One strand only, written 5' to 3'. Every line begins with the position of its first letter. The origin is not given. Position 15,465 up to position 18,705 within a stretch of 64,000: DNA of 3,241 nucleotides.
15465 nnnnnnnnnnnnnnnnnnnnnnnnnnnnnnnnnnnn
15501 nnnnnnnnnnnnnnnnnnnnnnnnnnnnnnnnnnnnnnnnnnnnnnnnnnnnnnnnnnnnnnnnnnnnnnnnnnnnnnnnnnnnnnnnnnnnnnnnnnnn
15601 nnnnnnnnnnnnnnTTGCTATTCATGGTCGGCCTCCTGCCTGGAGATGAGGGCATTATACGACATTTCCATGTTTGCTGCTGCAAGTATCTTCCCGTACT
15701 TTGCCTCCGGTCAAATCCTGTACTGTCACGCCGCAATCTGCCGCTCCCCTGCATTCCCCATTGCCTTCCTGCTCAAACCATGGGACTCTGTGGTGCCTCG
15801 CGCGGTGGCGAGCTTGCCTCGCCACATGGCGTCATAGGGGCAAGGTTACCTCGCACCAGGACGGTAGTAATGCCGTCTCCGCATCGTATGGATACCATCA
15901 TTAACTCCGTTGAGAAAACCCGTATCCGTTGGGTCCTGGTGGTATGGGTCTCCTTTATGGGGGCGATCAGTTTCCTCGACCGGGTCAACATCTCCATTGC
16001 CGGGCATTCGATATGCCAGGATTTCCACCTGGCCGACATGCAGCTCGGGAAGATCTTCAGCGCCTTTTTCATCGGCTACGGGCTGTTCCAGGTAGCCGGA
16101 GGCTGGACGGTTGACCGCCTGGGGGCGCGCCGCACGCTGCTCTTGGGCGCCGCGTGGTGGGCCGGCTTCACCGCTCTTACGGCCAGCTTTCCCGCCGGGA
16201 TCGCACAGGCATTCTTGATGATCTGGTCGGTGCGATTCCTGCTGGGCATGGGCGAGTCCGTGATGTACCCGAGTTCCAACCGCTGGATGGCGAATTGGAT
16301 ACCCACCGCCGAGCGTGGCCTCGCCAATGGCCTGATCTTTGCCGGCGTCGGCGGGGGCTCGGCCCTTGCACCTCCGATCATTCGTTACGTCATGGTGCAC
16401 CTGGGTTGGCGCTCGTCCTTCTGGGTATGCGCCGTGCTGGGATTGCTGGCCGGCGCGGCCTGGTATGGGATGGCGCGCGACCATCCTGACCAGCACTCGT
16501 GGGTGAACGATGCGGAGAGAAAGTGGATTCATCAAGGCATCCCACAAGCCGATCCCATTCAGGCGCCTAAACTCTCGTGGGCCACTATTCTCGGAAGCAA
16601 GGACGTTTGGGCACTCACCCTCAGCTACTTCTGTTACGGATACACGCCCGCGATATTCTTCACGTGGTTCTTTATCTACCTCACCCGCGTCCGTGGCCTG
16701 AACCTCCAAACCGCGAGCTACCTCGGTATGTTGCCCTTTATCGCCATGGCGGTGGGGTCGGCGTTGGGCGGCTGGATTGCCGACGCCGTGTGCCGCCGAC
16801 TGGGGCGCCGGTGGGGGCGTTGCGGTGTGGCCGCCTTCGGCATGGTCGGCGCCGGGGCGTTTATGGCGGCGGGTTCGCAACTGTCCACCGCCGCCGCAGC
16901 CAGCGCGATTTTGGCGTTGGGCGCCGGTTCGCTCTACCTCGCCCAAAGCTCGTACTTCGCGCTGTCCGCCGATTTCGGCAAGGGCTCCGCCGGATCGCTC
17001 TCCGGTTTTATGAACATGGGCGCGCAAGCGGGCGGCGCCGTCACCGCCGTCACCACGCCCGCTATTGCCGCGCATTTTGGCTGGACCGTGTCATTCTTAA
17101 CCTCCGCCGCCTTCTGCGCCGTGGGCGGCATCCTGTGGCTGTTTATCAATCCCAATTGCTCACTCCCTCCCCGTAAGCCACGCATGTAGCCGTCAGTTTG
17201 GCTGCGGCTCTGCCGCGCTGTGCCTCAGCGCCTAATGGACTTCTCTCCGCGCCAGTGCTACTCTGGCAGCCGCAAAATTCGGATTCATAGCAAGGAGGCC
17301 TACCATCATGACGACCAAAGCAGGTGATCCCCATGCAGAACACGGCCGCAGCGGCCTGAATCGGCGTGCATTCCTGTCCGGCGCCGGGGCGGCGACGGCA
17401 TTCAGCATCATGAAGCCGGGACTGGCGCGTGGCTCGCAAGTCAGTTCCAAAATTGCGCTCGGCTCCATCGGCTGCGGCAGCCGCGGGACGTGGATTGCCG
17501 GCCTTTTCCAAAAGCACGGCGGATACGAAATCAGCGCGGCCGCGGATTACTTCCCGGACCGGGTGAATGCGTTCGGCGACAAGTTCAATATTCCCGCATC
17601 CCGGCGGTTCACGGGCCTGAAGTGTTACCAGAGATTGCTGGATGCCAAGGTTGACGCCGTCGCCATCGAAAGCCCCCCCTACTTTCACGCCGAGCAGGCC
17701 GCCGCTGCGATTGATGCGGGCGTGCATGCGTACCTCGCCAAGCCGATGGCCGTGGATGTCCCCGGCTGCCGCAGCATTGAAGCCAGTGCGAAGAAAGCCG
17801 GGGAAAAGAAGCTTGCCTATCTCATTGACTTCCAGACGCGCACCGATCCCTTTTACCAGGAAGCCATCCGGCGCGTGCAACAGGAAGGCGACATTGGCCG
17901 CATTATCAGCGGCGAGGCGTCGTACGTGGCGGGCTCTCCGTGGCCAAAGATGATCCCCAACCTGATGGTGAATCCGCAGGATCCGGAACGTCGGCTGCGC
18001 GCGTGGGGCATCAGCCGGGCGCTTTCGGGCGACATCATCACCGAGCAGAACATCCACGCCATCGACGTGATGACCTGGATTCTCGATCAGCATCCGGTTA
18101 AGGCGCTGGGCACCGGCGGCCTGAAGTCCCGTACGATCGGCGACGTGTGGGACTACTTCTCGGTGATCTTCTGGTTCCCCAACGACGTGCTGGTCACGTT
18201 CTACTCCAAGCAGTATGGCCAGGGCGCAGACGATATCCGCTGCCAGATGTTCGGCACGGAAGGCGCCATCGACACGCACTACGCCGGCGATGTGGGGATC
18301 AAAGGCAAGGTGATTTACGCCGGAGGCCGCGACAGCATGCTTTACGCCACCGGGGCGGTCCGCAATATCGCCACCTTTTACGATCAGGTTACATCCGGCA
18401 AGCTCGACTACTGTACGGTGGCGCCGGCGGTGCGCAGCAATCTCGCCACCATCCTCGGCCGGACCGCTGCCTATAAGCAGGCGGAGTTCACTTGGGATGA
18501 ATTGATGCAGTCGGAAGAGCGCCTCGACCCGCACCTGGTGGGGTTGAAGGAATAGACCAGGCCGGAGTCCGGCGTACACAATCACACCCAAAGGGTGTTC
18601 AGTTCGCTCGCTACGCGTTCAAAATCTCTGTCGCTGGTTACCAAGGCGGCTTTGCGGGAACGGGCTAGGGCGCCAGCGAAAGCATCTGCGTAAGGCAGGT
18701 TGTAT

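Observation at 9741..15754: Tandem array of secreted FecR-domain / Trp-rich / Gly-Ser-tailed paralogs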

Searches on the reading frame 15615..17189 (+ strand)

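Call 8: search_protein_families(library=ncbifam, proteins=[window:15615-17189:+], max_evalue=0.01)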
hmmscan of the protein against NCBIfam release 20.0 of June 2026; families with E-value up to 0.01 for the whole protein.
window:15615-17189:+ (524 aa): 30 families (the best 25 are shown)
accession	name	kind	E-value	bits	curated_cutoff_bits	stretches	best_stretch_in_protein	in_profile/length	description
TIGR00893.1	2A0114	subfamily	4.5e-69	233.3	395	1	116-511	3-398/399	D-galactonate transporter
TIGR00894.1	2A0114euk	subfamily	1.3e-36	126.2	626.45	1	136-510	70-448/465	Na(+)-dependent inorganic phosphate cotransporter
TIGR00881.1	2A0104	subfamily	3.8e-34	118.3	407.75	1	118-494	6-379/379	phosphoglycerate transporter protein PgtP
TIGR00895.1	2A0115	subfamily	9.8e-15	54.4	418.55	1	96-278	6-183/398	aromatic acid/H+ symport family MFS transporter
NF008661.1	PRK11663.1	subfamily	1.8e-14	53.6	564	1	96-509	21-428/439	MFS transporter family glucose-6-phosphate receptor UhpC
TIGR00890.1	2A0111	subfamily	2e-13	50.1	374.85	1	105-501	1-371/377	oxalate/formate antiport family MFS transporter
NF049980.1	SfMCT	equivalog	8.5e-13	47.7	320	1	129-499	24-377/378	L-lactate MFS transporter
NF008586.0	PRK11551.1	equivalog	1.4e-12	47.4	410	1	112-454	19-336/406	3-(3-hydroxy-phenyl)propionate transporter MhpT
NF000025.1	MFS_efflux_tcmA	exception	5.4e-11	41.9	999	1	109-282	28-196/538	tetracenomycin C efflux MFS transporter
TIGR02332.1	HpaX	equivalog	1.6e-10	40.7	615.4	1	105-313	8-215/412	4-hydroxyphenylacetate permease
TIGR00880.1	2_A_01_02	superfamily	4.9e-10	39.7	131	1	150-282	2-133/141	multidrug resistance protein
NF003024.0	PRK03893.1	subfamily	2.1e-09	36.8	604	1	100-301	16-206/497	sialate:H+ symport family MFS transporter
NF053517.1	HbztTptrPcaK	equivalog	2.3e-09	36.8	770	1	94-278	6-185/437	4-hydroxybenzoate transporter PcaK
NF000031.1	MFS_efflux_LmrA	exception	6.5e-09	35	850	1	99-238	23-158/484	lincomycin efflux MFS transporter Lmr(A)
NF008963.0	PRK12307.1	equivalog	2.1e-08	33.8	637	1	124-299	35-201/426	MFS transporter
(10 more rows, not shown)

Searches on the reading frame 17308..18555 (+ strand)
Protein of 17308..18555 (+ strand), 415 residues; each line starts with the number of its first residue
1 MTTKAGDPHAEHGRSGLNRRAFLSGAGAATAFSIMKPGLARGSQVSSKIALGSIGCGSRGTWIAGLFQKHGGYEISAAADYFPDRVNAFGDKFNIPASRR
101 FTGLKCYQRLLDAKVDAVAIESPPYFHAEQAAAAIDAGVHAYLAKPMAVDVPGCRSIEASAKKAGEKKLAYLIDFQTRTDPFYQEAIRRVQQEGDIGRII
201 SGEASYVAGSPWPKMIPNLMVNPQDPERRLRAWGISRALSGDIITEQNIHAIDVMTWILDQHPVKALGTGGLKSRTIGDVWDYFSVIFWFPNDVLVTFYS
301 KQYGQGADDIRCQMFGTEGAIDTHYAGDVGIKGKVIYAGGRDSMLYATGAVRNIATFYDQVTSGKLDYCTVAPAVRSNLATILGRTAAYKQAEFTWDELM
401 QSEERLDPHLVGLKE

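Call 8: search_protein_families(library=ncbifam, proteins=[window:17308-18555:+], max_evalue=0.01)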
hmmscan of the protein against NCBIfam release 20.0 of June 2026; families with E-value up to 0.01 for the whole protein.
window:17308-18555:+ (415 aa): 7 families
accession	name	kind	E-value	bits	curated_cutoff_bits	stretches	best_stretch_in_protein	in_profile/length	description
TIGR04380.1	myo_inos_iolG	equivalog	1.1e-19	70.5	355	1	49-324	2-253/330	inositol 2-dehydrogenase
NF040723.1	UDP-GlcNAcDh_Arch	equivalog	7.3e-12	45.4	450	1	51-207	3-149/302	UDP-N-acetylglucosamine 3-dehydrogenase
NF052679.1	InsChiInosDhIolG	equivalog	9.2e-11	41.3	540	1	49-197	3-146/343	bifunctional inositol 2-dehydrogenase/D-chiro-inositol 1-dehydrogenase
NF041392.1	XylDh_Gfo6_Halo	equivalog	2.3e-08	33.3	350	1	114-324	82-276/350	D-xylose 1-dehydrogenase Gfo6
NF052479.1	LevoglcsnDh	equivalog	4.3e-08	32.2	650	1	112-208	71-163/386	levoglucosan dehydrogenase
NF058561.1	BT_2158_fam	equivalog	2.9e-07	29.4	750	1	19-201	2-179/487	glycoside 3-dehydrogenase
NF008607.0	PRK11579.1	subfamily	0.0005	19.2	330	1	109-199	59-145/346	oxidoreductase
